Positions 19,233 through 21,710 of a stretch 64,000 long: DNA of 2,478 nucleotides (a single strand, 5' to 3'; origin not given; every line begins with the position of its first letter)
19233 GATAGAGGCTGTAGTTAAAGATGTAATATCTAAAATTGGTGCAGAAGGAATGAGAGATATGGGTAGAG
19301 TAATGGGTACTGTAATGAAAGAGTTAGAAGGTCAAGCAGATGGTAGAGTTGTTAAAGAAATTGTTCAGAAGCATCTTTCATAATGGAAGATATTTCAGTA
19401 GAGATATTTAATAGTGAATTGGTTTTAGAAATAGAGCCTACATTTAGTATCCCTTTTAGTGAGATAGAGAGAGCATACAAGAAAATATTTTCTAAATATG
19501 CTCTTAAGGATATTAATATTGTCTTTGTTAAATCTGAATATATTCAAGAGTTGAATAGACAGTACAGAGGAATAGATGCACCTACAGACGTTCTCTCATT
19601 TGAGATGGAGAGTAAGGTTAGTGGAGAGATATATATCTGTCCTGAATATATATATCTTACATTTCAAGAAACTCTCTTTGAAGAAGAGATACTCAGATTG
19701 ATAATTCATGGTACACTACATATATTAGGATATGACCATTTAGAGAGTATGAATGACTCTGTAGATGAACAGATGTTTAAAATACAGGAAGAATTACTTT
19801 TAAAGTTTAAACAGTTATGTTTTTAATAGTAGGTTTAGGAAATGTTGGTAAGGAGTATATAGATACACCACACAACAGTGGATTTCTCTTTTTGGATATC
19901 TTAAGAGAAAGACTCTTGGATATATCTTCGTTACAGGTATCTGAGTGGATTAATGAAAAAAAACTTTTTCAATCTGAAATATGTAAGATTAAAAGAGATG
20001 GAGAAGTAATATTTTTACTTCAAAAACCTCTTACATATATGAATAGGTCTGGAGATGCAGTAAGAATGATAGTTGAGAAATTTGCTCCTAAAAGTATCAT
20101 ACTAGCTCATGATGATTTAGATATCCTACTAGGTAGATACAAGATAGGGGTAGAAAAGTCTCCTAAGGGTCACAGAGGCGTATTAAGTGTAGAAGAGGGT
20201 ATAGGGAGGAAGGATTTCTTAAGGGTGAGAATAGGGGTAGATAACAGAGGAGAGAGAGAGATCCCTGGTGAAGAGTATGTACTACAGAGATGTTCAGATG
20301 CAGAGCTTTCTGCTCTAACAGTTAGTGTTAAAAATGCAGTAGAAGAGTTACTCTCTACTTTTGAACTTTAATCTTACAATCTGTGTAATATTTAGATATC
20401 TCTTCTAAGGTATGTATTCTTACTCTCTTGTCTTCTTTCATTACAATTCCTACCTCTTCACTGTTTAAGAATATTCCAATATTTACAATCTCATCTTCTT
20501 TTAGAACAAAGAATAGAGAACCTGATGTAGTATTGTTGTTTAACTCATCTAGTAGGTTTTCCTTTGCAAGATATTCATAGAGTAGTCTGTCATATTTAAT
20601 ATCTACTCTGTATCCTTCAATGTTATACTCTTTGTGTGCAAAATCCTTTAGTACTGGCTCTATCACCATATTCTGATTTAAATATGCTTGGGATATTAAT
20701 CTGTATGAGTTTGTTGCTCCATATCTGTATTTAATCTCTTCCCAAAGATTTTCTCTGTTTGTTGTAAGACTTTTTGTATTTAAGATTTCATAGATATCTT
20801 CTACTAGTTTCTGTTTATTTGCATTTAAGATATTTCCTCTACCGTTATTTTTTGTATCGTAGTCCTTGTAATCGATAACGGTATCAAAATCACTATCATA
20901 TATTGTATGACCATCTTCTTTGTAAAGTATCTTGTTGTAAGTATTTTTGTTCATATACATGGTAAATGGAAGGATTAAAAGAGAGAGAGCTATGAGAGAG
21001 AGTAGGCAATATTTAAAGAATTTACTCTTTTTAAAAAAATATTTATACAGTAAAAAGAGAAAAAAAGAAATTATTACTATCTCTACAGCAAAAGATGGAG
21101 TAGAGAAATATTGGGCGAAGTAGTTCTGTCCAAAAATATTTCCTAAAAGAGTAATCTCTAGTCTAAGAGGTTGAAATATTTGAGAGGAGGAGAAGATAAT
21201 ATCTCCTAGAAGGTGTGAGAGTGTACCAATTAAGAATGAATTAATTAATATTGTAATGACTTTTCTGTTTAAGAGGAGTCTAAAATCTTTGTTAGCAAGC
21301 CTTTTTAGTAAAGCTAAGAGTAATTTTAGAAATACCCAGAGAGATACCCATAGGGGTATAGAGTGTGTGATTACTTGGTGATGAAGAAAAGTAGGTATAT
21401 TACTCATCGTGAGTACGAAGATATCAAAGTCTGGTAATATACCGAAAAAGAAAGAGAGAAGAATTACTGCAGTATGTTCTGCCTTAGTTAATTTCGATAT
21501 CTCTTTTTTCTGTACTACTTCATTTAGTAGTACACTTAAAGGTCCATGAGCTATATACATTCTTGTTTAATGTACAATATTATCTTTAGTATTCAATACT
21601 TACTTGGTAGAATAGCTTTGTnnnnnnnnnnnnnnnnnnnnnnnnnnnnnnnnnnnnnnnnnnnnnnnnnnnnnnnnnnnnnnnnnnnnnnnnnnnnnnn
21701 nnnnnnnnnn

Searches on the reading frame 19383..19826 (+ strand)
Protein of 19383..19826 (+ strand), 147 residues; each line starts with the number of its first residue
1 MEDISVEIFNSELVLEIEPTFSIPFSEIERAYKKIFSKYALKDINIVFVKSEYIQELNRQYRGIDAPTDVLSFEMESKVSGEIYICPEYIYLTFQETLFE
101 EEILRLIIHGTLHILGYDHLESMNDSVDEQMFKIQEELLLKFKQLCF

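Call 70: search_protein_families(library=pfam, proteins=[window:19383-19826:+], max_evalue=0.00001)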
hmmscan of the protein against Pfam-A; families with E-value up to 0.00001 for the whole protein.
window:19383-19826:+ (147 aa): 1 family
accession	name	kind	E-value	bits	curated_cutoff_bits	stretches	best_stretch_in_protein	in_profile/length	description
PF02130.23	YbeY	-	5.8e-28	97.8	25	1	33-141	16-128/129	Endoribonuclease YbeY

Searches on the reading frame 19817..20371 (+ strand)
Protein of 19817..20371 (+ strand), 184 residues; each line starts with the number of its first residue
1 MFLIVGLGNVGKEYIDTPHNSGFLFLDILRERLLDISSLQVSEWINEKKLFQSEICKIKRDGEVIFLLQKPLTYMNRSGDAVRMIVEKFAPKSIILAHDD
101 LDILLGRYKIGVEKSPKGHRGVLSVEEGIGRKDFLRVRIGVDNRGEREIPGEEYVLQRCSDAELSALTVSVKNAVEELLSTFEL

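Call 70: search_protein_families(library=pfam, proteins=[window:19817-20371:+], max_evalue=0.00001)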
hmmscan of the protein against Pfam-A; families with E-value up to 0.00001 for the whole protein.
window:19817-20371:+ (184 aa): 1 family
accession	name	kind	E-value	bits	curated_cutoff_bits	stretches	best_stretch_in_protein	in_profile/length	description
PF01195.25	Pept_tRNA_hydro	-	4.2e-37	128.2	27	1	3-178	1-167/183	Peptidyl-tRNA hydrolase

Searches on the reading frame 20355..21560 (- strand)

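Call 70: search_protein_families(library=pfam, proteins=[window:20355-21560:-], max_evalue=0.00001)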
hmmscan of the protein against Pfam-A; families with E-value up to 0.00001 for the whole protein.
window:20355-21560:- (401 aa): 1 family
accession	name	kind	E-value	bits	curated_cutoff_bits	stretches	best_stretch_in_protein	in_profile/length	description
PF04307.19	YdjM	-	1.8e-11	44.3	29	1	8-167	9-164/176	YdjM inner membrane protein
